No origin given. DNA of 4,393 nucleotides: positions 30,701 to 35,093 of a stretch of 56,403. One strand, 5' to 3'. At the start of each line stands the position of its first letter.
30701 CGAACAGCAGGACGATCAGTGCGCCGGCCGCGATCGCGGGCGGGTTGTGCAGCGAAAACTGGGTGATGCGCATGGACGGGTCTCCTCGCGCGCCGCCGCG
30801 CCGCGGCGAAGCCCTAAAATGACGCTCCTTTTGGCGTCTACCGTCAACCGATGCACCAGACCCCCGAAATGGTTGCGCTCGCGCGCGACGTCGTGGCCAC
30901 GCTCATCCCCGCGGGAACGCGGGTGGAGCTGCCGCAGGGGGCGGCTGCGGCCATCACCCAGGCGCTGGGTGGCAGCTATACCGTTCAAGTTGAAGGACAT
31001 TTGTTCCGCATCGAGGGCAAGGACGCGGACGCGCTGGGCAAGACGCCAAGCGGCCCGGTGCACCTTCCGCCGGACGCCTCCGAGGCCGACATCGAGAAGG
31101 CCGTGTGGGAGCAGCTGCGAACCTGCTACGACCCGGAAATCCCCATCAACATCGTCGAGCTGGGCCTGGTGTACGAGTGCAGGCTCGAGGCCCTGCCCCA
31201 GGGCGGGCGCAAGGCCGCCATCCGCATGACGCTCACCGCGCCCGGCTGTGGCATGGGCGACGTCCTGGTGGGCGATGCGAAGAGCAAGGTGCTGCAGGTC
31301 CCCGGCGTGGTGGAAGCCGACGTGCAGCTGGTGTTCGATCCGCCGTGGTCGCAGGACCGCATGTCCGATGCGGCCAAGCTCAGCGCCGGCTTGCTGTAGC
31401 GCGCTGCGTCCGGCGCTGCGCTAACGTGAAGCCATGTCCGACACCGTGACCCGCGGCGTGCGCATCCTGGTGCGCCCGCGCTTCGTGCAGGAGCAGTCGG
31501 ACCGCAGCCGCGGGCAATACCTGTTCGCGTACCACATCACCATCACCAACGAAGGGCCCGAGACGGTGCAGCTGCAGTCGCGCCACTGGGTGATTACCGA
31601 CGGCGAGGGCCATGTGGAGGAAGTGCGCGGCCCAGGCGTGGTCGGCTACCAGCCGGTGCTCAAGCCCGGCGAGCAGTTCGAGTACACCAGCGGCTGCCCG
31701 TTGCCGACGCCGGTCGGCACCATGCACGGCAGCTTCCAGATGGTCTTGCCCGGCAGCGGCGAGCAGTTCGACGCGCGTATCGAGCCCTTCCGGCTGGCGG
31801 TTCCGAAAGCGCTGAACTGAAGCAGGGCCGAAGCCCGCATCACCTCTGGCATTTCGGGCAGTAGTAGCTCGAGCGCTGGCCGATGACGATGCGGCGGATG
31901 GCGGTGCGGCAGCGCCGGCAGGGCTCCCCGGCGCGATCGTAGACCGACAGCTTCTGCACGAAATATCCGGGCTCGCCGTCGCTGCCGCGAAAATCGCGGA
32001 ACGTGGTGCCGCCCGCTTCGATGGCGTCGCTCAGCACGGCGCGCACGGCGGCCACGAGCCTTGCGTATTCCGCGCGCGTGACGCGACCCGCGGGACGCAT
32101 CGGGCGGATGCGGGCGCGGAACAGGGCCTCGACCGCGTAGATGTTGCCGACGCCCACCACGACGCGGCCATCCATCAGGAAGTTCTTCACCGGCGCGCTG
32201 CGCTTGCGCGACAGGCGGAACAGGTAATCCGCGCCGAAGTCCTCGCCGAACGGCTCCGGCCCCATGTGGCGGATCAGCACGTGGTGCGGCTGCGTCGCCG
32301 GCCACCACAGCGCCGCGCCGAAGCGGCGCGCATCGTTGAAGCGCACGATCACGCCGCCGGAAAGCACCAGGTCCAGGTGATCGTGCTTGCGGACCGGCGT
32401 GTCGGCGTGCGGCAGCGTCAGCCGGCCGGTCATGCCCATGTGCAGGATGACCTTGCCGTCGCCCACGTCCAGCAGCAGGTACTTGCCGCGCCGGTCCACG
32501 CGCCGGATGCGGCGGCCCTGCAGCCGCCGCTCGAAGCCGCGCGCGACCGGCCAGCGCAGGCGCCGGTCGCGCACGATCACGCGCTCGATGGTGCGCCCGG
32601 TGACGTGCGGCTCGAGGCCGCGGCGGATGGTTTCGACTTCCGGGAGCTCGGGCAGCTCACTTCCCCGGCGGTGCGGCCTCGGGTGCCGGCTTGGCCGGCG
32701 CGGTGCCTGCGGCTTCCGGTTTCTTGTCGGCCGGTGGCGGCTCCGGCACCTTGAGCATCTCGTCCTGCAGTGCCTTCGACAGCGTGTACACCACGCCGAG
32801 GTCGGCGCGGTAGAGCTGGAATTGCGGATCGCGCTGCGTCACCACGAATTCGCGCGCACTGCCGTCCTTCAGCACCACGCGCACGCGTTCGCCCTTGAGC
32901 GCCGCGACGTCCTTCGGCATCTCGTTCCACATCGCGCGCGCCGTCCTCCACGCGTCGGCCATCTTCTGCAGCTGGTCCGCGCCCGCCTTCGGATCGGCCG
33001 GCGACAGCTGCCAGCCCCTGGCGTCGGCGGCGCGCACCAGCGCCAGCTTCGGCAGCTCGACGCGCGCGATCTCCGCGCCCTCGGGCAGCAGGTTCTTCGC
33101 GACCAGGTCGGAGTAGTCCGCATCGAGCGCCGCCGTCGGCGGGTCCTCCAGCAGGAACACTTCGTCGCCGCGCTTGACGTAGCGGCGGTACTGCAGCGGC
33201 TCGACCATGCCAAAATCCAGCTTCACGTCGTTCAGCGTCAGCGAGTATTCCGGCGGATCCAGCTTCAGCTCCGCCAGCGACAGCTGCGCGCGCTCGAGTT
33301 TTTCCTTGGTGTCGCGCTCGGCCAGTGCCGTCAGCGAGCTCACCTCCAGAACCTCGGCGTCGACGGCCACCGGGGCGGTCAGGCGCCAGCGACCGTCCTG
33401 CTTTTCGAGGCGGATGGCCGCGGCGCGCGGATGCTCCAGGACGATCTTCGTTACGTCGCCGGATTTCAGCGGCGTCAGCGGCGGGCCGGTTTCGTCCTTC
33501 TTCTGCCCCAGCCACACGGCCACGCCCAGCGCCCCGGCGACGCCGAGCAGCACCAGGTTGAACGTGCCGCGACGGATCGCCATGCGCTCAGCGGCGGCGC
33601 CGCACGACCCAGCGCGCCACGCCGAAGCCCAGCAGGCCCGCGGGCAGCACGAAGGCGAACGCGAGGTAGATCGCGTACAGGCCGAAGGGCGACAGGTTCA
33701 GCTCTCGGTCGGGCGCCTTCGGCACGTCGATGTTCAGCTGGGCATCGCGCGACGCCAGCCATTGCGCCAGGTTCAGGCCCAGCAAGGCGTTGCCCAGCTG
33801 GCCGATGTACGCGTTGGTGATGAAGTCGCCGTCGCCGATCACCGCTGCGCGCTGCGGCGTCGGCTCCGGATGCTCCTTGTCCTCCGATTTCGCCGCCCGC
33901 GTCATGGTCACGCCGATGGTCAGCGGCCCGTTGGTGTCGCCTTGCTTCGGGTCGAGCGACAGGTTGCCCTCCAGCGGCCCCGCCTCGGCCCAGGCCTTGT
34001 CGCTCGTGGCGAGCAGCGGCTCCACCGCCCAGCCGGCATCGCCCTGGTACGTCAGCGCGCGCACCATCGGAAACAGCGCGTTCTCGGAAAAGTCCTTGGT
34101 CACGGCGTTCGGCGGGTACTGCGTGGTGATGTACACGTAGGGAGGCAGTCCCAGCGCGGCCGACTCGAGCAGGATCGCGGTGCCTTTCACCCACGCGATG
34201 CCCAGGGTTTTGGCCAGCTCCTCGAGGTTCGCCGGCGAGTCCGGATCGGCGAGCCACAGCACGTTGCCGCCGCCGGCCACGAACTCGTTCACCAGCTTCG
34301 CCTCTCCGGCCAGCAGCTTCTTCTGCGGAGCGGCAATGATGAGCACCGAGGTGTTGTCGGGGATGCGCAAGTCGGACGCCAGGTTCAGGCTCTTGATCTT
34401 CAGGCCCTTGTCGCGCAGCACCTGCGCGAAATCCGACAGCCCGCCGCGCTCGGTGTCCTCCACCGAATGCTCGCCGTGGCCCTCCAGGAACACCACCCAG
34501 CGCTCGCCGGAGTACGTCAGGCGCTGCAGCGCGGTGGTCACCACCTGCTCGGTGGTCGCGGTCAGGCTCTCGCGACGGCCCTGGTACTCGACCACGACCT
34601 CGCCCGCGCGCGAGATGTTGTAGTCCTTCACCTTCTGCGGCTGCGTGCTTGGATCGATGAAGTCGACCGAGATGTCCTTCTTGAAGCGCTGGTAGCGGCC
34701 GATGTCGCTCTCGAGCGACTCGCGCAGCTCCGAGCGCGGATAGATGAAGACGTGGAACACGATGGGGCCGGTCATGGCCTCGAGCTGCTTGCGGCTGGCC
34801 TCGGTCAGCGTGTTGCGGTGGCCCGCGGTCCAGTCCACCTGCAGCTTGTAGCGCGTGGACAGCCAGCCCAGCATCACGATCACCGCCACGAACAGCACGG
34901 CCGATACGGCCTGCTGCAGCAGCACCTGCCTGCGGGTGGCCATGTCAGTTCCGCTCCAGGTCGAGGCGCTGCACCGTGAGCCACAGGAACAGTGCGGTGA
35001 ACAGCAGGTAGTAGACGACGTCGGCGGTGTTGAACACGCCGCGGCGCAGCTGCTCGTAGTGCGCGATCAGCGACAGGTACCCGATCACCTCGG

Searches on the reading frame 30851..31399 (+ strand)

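Call 63: search_protein_families(library=pfam, proteins=[window:30851-31399:+], max_evalue=0.0001)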
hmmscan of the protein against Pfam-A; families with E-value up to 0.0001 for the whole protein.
window:30851-31399:+ (182 aa): 1 family
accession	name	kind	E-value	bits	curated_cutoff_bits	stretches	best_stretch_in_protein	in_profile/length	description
PF01883.24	FeS_assembly_P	-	1e-14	55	23.5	1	82-158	1-73/73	Iron-sulfur cluster assembly protein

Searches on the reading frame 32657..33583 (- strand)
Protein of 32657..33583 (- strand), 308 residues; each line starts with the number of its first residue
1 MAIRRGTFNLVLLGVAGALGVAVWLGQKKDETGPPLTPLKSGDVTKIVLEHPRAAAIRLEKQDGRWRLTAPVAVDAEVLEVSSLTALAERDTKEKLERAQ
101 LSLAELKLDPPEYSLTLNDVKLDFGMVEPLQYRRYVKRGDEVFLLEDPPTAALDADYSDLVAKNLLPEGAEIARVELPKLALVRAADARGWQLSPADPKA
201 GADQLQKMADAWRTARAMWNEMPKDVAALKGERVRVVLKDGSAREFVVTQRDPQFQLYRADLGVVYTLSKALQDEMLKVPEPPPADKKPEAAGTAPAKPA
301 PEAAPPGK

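Call 63: search_protein_families(library=pfam, proteins=[window:32657-33583:-], max_evalue=0.0001)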
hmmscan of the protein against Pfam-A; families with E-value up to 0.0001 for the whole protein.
window:32657-33583:- (308 aa): 1 family
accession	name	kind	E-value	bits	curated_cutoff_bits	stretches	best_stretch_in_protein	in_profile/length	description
PF14238.11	DUF4340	-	2.9e-10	41.1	25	1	66-207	1-145/183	Domain of unknown function (DUF4340)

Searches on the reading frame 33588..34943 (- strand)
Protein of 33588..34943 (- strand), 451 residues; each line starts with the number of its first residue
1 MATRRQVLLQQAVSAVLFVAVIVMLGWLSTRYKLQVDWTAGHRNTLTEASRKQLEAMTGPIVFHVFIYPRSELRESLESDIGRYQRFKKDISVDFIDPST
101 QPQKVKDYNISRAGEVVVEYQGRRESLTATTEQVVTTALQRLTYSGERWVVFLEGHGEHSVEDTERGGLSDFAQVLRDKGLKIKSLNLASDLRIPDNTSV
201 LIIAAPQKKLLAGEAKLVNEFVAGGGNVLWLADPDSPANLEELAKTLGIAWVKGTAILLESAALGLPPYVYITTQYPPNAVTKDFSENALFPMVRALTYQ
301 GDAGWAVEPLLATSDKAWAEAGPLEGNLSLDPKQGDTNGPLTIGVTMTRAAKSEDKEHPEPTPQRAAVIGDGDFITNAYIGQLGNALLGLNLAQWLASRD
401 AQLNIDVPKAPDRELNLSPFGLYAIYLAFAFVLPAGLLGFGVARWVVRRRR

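Call 63: search_protein_families(library=pfam, proteins=[window:33588-34943:-], max_evalue=0.0001)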
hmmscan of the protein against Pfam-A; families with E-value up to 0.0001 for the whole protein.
window:33588-34943:- (451 aa): 3 families
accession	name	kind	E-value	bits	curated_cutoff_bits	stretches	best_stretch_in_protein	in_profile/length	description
PF09822.16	ABC_transp_aux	-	1.9e-29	103.3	34.7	1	150-379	4-263/288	ABC-type uncharacterized transport system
PF14258.12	DUF4350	-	1.4e-10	42.2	30.4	1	163-249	3-83/181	Domain of unknown function (DUF4350)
PF23357.1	DUF7088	-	6.7e-05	23.5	27.8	0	42-111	3-81/105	Domain of unknown function (DUF7088)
